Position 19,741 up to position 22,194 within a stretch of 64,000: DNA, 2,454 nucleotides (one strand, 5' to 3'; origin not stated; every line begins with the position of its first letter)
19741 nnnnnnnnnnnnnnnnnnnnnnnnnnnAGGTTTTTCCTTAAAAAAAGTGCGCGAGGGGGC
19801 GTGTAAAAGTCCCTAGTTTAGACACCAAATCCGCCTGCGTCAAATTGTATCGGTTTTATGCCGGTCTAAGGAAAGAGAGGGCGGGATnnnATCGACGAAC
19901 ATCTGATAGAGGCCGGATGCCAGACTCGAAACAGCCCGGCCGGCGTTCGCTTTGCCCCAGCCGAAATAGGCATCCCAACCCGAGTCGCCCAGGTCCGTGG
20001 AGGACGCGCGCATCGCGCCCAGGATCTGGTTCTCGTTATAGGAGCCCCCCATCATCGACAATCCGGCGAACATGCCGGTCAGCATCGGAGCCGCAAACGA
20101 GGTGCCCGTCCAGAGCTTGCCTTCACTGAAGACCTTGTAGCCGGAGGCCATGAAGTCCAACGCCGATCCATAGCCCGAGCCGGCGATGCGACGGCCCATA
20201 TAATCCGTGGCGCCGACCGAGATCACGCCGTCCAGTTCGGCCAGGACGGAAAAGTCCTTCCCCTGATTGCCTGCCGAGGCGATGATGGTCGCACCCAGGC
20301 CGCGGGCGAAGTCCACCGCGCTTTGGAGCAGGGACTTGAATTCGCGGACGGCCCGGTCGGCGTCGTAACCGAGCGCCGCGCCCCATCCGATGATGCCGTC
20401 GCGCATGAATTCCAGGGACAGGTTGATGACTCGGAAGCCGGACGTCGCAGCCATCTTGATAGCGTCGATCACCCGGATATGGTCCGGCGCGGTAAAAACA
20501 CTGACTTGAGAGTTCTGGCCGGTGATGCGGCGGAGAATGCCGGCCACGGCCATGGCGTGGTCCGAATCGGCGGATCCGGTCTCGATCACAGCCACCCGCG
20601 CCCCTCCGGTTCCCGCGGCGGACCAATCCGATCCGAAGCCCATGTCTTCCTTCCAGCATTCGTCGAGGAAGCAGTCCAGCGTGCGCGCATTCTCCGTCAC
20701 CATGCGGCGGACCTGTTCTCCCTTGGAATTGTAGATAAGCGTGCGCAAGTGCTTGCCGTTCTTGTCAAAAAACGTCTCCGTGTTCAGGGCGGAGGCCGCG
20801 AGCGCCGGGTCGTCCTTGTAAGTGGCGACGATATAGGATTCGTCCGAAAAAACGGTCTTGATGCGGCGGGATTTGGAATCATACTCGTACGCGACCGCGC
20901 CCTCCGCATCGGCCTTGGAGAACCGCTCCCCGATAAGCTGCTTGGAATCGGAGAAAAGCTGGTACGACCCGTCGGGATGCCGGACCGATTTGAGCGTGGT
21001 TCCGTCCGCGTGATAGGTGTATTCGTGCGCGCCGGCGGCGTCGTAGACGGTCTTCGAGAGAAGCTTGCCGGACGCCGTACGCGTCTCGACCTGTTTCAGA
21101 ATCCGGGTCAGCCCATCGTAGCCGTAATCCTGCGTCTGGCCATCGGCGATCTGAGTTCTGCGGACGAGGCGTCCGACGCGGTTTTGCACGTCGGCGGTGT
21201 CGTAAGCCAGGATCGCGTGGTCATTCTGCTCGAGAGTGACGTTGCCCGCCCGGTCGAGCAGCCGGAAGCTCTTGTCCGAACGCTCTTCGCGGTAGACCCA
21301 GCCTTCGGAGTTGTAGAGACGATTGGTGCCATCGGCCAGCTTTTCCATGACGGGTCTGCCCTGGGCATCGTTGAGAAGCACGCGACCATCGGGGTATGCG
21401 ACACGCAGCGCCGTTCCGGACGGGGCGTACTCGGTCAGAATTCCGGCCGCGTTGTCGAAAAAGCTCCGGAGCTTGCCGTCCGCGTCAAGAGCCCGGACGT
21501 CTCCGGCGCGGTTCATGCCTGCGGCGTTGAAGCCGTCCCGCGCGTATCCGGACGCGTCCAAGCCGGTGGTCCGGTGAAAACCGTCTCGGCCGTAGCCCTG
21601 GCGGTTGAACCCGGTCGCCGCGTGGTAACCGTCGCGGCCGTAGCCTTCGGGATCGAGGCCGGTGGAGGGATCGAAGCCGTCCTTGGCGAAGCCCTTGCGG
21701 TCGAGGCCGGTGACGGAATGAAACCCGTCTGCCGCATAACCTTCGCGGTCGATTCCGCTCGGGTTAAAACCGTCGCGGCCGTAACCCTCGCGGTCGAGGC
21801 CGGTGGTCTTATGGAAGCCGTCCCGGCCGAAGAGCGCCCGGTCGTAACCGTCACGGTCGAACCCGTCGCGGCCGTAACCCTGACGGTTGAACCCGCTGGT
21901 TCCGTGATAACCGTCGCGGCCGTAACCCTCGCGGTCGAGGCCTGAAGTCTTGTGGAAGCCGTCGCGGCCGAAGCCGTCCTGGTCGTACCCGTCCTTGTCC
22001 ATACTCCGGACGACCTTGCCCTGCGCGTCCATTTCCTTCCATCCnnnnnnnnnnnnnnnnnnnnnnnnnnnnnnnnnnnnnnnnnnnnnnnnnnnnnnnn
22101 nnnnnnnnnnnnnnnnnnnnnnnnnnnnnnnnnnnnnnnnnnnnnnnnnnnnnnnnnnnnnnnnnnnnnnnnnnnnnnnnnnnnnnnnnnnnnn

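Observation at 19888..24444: YD-repeat protein fused to a non-canonical subtilase domain and carrying a novel 10 x 16-aa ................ array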

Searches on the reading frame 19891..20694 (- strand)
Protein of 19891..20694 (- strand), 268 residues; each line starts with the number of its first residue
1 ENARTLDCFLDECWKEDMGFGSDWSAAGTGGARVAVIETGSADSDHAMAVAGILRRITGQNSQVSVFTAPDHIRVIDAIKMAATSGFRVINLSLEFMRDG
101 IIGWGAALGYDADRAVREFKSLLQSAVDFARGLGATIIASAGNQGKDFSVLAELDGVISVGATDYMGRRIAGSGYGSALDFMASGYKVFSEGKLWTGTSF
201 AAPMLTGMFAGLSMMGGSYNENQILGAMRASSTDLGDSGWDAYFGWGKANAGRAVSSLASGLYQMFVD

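Call 14: find_homologous_proteins(query=window:19891-20694:-, max_evalue=0.001)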
Query seq(268 aa) (268 aa): 9 proteins with E <= 0.001 among 3454 candidates.
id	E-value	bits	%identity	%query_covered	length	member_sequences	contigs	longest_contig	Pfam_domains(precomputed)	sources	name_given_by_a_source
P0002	7.5e-12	64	35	68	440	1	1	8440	PF00082.28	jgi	jgi:subtilisin family serine protease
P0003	1.8e-11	62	32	68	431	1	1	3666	PF00082.28,PF16656.12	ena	-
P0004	4.3e-6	45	34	51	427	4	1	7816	PF00082.28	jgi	jgi:serine protease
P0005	5.4e-5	41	30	67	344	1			PF00082.28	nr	nr:type VII secretion-associated serine protease mycosin [Virgisporangium aurantiacum]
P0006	1.0e-4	40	26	70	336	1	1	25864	PF00082.28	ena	-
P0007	2.2e-4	39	34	36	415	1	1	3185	PF00082.28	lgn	-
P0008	2.8e-4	39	31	53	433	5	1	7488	PF00082.28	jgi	jgi:subtilisin family serine protease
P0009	6.9e-4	38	27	67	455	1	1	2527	PF22148.2,PF00082.28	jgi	jgi:serine protease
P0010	7.8e-4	37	37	30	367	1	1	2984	PF00082.28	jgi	jgi:subtilisin family serine protease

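Call 37: predict_structure(alignment_id=A2)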
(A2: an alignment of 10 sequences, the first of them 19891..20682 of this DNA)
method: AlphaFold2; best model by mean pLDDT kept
length: 264 residues; sequences in the alignment: 10
mean_pLDDT: 76.9   pTM: 0.81
mean pLDDT of the five models: 76.9, 76.8, 76.4, 73.6, 73.0
residues with pLDDT >= 90: 65; 70-90: 127; 50-70: 42; < 50: 30
segments of 3 or more residues with pLDDT < 50: 1-10, 14-25, 259-264
pLDDT, mean of each block of 10 residues (from residue 1): 44 45 58 70 79 76 81 92 89 76 92 90 95 84 70 90 81 87 60 76 84 79 88 84 80 62 40
secondary structure, 60 per line:
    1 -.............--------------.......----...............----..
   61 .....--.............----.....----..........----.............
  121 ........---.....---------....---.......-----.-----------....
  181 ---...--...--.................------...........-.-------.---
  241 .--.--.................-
elements in order: H2-14 E29-35 H40-54 E59-65 H68-80 E85-89 H94-103 H108-128 E132-136 H146-149 E153-159 E177-180 E184-186 E189-191 H194-210 H217-227 H247-263
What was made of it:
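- On Peptidase S8 (subtilase): AF2 model with pLDDT 76.9 and pTM 0.81 (call 37).
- AF2 secondary structure puts Glu at the end of strand 29-35, His at the start of helix 40-54 and Ser at the start of helix 194-210, as in subtilisin (call 37).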

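Call 40: fold_search(model_id=the predicted structure, library=pdb)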
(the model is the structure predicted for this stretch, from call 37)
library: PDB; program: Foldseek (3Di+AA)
matches with E <= 10: 1731; with E <= 0.001: 158
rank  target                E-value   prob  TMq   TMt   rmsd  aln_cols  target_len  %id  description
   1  3f49                  2.0e-15  1.00  0.66  0.66   4.4       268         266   25  Anion-triggered Engineered Subtilisin SUBT_BACAM (released 2008-12-16)
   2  6u9l                  3.0e-15  1.00  0.65  0.65   4.9       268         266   24  Imidazole-triggered RAS-specific subtilisin SUBT_BACAM (released 2020-09-16)
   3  1sue                  8.0e-15  1.00  0.65  0.65   4.7       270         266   23  SUBTILISIN BPN' FROM BACILLUS AMYLOLIQUEFACIENS, MUTANT (released 1998-10-14)
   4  5ox2_A                1.5e-14  1.00  0.66  0.66   3.6       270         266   22  Crystal structure of thymoligase, a substrate-tailored peptiligase variant (released 2018-01-10)
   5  7am7_B                1.5e-14  1.00  0.67  0.66   3.8       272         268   22  Crystal structure of Peptiligase mutant - M222P/L217H/A225N/F189W/N218D (released 2021-02-17)
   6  3cnq_S                2.0e-14  1.00  0.66  0.66   3.8       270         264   22  Prosubtilisin Substrate Complex of Subtilisin SUBT_BACAM (released 2008-05-06)
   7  1c9j                  2.1e-14  1.00  0.63  0.62   4.3       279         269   22  BACILLUS LENTUS SUBTILISIN K27R/N87S/V104Y/N123S/T274A VARIANT (released 1999-10-06)
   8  1gnv                  2.3e-14  1.00  0.67  0.67   3.6       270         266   22  CALCIUM INDEPENDENT SUBTILISIN BPN' MUTANT (released 2002-06-24)
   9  1iav                  2.4e-14  1.00  0.66  0.65   4.1       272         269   22  STRUCTURE ON NATIVE (ASN 87) SUBTILISIN FROM BACILLUS LENTUS (released 2001-04-18)
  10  3qtl_B                2.9e-14  1.00  0.62  0.60   4.5       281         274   22  Structural Basis for Dual-inhibition Mechanism of a Non-classical Kazal-type Serine Protease Inhibitor from Horseshoe  (released 2011-06-01)
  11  1q5p                  3.5e-14  1.00  0.66  0.65   4.2       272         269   20  S156E/S166D variant of Bacillus lentus subtilisin (released 2003-11-11)
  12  7am7_A                3.7e-14  1.00  0.67  0.66   3.5       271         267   22  Crystal structure of Peptiligase mutant - M222P/L217H/A225N/F189W/N218D (released 2021-02-17)
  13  3qtl_A                3.9e-14  1.00  0.63  0.62   4.4       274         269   22  Structural Basis for Dual-inhibition Mechanism of a Non-classical Kazal-type Serine Protease Inhibitor from Horseshoe  (released 2011-06-01)
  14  6ube_S                4.4e-14  1.00  0.67  0.66   4.1       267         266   23  Azide-triggered subtilisin SUBT_BACAM complexed with the peptide LFRAL (released 2020-09-16)
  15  1c3l                  5.7e-14  1.00  0.65  0.63   5.9       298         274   23  SUBTILISIN-CARLSBERG COMPLEXED WITH XENON (8 BAR) (released 1999-08-04)
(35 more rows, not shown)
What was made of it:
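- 19915..20607 (-): Compact Peptidase_S8 domain, residues 1280-1510. Codon positions: Glu1288 at 20581-20583 (GAG), His1296 at 20557-20559, Asn1393 at 20266-20268, Ser1449 at 20098-20100. AF2 pTM 0.81 and Foldseek probability 1.0 to subtilisins (calls 37, 40).
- On Peptidase S8 (subtilase): Foldseek top hits are subtilisin BPN' variants, with probability 1.0 and TM 0.66 (call 40).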

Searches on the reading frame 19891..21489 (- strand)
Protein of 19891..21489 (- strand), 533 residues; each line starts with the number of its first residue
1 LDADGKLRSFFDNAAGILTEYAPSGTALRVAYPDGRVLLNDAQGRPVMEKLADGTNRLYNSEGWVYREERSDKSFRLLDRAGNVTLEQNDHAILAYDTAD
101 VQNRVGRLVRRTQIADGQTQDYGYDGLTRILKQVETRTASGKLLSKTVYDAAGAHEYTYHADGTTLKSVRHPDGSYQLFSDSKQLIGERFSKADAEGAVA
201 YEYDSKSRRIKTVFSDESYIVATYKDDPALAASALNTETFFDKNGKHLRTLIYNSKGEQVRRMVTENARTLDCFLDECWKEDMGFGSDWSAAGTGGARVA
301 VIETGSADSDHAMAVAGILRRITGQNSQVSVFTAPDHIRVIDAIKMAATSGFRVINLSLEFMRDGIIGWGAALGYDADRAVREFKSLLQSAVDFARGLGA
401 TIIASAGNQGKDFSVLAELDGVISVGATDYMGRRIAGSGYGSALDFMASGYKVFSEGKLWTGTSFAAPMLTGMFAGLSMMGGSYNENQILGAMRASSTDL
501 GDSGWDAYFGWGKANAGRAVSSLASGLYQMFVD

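Call 29: search_protein_representatives(protein=window:19891-21489:-)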
Query: 533 residues. Proteins with E-value up to 0.001 (for the whole library): 10674; up to 1e-10: 484; up to 1e-30: 8. The best 150 are listed.
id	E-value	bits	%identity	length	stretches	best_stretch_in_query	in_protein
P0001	0.0e+00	1191.1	83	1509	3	1-533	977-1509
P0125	1.5e-219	746.6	55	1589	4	2-532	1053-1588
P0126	6.6e-172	589.4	55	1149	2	2-532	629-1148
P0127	4.8e-127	441.4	61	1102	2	203-524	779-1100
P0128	4.1e-60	220.6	36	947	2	122-523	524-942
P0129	6.0e-60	220.1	39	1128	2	121-527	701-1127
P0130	3.6e-56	207.6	37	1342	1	165-524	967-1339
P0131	7.8e-36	140.5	36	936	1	128-524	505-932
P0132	7.6e-21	91.1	33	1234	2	387-521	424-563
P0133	7.3e-20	87.8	32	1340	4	160-525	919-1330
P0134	1.2e-17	80.5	32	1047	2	385-519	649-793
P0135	1.5e-17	80.2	34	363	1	310-521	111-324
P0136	9.4e-17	77.6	37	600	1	330-522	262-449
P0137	1.1e-16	77.3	38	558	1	304-513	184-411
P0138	2.6e-16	76.1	42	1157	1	338-521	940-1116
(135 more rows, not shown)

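Call 33: find_encoding_contigs(protein=P0125, flank=8000, max_places=3)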
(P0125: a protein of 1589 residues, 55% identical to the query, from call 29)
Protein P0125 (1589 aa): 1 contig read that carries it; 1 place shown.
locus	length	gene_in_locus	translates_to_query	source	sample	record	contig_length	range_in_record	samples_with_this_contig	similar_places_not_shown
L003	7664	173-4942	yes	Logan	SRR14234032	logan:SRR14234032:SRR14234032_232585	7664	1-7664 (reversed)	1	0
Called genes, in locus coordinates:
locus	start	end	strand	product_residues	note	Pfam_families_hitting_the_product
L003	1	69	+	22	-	?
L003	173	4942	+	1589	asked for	-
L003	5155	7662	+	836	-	?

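Call 34: find_encoding_contigs(protein=P0126, flank=8000, max_places=3)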
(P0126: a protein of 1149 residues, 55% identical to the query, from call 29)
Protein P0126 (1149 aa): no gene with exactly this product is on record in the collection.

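Call 35: find_encoding_contigs(protein=P0127, flank=8000, max_places=3)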
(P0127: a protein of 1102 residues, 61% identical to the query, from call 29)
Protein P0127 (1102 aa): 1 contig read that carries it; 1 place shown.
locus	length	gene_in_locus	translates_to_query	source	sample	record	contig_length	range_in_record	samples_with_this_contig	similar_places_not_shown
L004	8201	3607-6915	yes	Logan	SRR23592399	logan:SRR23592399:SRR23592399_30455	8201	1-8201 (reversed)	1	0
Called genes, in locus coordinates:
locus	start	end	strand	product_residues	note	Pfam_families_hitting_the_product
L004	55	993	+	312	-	PF00890:FAD_binding_2 (faint), PF01134:GIDA (faint), PF01266:DAO (faint), PF01946:Thi4 (faint), PF03486:HI0933_like (faint), PF07992:Pyr_redox_2, PF13738:Pyr_redox_3, PF00070:Pyr_redox, +2 more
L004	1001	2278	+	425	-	PF00202:Aminotran_3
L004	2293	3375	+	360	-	PF04443:LuxE, PF00501:AMP-binding (weak)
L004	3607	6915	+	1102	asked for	PF00082:Peptidase_S8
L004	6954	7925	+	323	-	PF05893:LuxC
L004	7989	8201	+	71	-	?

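Call 36: find_encoding_contigs(protein=P0129, flank=8000, max_places=3)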
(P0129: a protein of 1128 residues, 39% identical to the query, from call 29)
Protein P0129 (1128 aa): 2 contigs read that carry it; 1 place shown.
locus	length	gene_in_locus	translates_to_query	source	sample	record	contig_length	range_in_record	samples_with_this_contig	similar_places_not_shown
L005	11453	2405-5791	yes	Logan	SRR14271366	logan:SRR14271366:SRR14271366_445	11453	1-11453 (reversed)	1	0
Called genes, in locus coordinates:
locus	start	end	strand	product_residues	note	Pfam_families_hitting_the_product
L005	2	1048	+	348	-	?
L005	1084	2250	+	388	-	PF01938:TRAM, PF21579:PabTrmU54_TRAM_dom (weak), PF05958:tRNA_U5-meth_tr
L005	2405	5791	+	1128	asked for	PF00082:Peptidase_S8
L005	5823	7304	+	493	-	PF00128:Alpha-amylase (weak)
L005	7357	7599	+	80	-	PF11154:DUF2934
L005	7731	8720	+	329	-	PF00480:ROK, PF01869:BcrAD_BadFG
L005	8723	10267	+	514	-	PF02541:Ppx-GppA, PF21447:Ppx-GppA_III, PF01966:HD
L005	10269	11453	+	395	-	?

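Call 78: find_encoding_contigs(protein=P0133, flank=10000, max_places=2)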
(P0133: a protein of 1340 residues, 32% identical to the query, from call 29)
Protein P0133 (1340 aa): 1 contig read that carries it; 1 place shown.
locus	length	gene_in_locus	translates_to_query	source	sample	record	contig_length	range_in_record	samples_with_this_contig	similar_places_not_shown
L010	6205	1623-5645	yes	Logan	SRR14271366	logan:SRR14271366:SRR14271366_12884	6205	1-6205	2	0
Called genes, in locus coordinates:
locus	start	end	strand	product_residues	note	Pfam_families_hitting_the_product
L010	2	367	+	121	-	?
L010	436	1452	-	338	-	PF00571:CBS (weak), PF01769:MgtE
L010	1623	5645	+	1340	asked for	PF00082:Peptidase_S8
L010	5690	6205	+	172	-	?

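Call 79: find_encoding_contigs(protein=P0130, flank=10000, max_places=2)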
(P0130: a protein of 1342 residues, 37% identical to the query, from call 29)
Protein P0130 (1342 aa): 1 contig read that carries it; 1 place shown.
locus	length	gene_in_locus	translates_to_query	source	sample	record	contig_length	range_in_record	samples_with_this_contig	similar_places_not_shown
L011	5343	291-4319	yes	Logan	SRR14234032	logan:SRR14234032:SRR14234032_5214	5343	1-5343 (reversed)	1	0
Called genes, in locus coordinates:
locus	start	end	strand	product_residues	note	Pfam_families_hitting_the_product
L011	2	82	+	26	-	?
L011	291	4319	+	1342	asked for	PF00082:Peptidase_S8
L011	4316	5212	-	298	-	PF00990:GGDEF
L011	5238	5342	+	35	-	?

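Call 80: find_encoding_contigs(protein=P0128, flank=10000, max_places=2)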
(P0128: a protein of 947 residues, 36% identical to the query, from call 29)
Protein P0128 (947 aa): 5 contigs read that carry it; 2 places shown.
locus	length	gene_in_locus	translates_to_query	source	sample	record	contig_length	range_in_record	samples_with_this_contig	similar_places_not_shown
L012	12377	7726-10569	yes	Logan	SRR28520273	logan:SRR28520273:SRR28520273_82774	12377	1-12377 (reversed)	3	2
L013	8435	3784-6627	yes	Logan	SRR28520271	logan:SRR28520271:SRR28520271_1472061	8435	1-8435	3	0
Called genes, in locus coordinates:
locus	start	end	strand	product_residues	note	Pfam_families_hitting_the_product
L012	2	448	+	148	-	?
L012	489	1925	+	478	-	PF01435:Peptidase_M48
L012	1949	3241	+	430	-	PF01590:GAF, PF13185:GAF_2, PF07228:SpoIIE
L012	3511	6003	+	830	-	PF00343:Phosphorylase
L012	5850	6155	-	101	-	-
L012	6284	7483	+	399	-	PF01938:TRAM, PF05958:tRNA_U5-meth_tr, PF03602:Cons_hypoth95 (weak)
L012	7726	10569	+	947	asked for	PF00082:Peptidase_S8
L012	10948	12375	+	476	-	?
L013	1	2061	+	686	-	?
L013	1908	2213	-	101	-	-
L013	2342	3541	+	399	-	PF01938:TRAM, PF05958:tRNA_U5-meth_tr, PF03602:Cons_hypoth95 (weak)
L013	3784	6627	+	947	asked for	PF00082:Peptidase_S8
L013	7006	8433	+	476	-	?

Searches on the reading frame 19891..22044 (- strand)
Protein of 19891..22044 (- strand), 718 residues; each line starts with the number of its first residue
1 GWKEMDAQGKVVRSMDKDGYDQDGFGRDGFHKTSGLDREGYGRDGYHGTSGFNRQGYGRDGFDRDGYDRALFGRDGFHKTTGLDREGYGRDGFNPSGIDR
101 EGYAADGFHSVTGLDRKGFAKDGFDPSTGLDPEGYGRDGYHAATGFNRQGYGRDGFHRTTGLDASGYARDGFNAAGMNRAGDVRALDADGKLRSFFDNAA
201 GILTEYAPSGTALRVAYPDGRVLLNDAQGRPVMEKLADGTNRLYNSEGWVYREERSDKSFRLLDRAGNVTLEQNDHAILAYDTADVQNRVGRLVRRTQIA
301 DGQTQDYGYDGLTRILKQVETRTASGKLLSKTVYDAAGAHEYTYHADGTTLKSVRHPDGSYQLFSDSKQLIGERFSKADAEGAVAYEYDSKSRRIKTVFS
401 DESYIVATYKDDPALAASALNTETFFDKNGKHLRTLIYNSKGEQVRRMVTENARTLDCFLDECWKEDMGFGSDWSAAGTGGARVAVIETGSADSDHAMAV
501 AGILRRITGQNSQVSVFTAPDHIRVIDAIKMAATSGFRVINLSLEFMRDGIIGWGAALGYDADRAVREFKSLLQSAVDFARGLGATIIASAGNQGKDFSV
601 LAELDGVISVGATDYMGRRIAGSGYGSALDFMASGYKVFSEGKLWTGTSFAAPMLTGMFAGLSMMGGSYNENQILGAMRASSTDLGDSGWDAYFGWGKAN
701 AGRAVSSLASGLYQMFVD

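Call 59: predict_structure(alignment_id=A4)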
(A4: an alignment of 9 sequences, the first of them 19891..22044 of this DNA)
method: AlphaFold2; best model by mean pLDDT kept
length: 718 residues; sequences in the alignment: 9
mean_pLDDT: 71.4   pTM: 0.50
mean pLDDT of the five models: 71.4, 68.9, 66.5, 65.8, 64.6
residues with pLDDT >= 90: 91; 70-90: 387; 50-70: 77; < 50: 163
segments of 3 or more residues with pLDDT < 50: 1-4, 8-11, 13-114, 275-296, 298-302, 310-315, 476-479, 687-690, 712-718
pLDDT, mean of each block of 10 residues (from residue 1): 48 43 40 45 33 24 31 39 43 34 28 49 69 77 83 82 81 83 84 87 88 90 90 90 86 78 74 44 34 45 51 58 75 77 80 89 88 86 87 89 88 83 89 87 84 85 83 54 80 79 79 78 86 90 78 87 87 92 90 60 83 78 68 84 83 88 71 84 62 68 78 46
secondary structure, 60 per line:
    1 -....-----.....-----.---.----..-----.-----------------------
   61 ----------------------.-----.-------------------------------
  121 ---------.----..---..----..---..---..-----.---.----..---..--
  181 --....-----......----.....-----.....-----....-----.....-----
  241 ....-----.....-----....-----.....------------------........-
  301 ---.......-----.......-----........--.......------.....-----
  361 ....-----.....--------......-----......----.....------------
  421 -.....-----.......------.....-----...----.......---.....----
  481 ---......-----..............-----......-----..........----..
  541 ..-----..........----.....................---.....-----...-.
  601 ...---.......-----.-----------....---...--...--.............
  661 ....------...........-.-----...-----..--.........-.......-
elements in order (helices of 4 or more, strands of 3 or more residues): E2-5 E11-15 E183-186 E192-197 E202-206 E212-216 E222-225 E231-235 E241-244 E250-254 E260-263 E269-273 E292-299 E304-310 E316-322 E328-335 E338-344 E351-355 E361-364 E370-374 E383-388 E394-399 E404-408 E422-426 E432-438 E445-449 E455-457 H462-468 H472-476 E484-489 H495-508 E514-519 H525-534 E539-542 H548-557 H562-582 E586-590 H600-603 E607-613 E631-634 E638-640 E643-645 H648-664 H671-681 H701-709 H711-717
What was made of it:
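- Closest known: Rhs / YD-repeat proteins. Same: AF2 predicts a regular hairpin ribbon (call 59).
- AF2 gives pLDDT below 50 for the first ~100 residues of the array (call 59), so its structure is unknown.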

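Call 64: fold_search(model_id=the predicted structure, library=pdb)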
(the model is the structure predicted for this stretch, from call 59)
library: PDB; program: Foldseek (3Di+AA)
matches with E <= 10: 1372; with E <= 0.001: 244
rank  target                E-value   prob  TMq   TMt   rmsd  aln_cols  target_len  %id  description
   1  3qtl_A                5.2e-12  1.00  0.25  0.64   3.9       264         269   24  Structural Basis for Dual-inhibition Mechanism of a Non-classical Kazal-type Serine Protease Inhibitor from Horseshoe  (released 2011-06-01)
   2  6u9l                  8.3e-12  1.00  0.26  0.66   3.6       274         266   22  Imidazole-triggered RAS-specific subtilisin SUBT_BACAM (released 2020-09-16)
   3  1c3l                  1.0e-11  1.00  0.26  0.63   4.6       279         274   25  SUBTILISIN-CARLSBERG COMPLEXED WITH XENON (8 BAR) (released 1999-08-04)
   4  6dwq                  1.1e-11  1.00  0.26  0.65   3.9       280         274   23  Subtilisin serine protease modified with the protease inhibitor cyanobenzylsulfonylfluoride (released 2019-07-03)
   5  1sue                  1.1e-11  1.00  0.26  0.67   3.5       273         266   23  SUBTILISIN BPN' FROM BACILLUS AMYLOLIQUEFACIENS, MUTANT (released 1998-10-14)
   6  7am5                  1.3e-11  1.00  0.26  0.65   4.8       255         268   24  Crystal structure of Peptiligase mutant - L217H/M222P/A225N (released 2021-02-17)
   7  7am7_A                1.8e-11  1.00  0.27  0.69   3.1       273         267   24  Crystal structure of Peptiligase mutant - M222P/L217H/A225N/F189W/N218D (released 2021-02-17)
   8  3bgo_S                1.9e-11  1.00  0.27  0.71   3.6       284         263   23  Azide complex of Engineered Subtilisin SUBT_BACAM (released 2008-06-03)
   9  1sbi                  2.1e-11  1.00  0.25  0.61   6.3       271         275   24  SUBTILISIN BPN' 8397 (E.C. 3.4.21.14) MUTANT (M50F, N76D, G169A, Q206C, N218S) (released 1995-12-07)
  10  1ak9                  2.4e-11  1.00  0.25  0.62   4.1       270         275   23  SUBTILISIN MUTANT 8321 (released 1997-11-12)
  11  3f49                  2.4e-11  1.00  0.26  0.65   4.0       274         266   24  Anion-triggered Engineered Subtilisin SUBT_BACAM (released 2008-12-16)
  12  1au9                  2.9e-11  1.00  0.25  0.62   3.9       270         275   24  SUBTILISIN BPN' MUTANT 8324 IN CITRATE (released 1997-12-31)
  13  1sua_A                3.1e-11  1.00  0.25  0.66   3.7       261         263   23  SUBTILISIN BPN' (released 1998-01-14)
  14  4zoq_M                3.1e-11  1.00  0.25  0.53   5.1       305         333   18  Crystal Structure of a Lanthipeptide Protease (released 2016-03-23)
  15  3cnq_S                3.1e-11  1.00  0.25  0.65   6.0       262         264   25  Prosubtilisin Substrate Complex of Subtilisin SUBT_BACAM (released 2008-05-06)
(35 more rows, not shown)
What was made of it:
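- Tried and rejected: Fold search of the 718-residue model (call 64).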
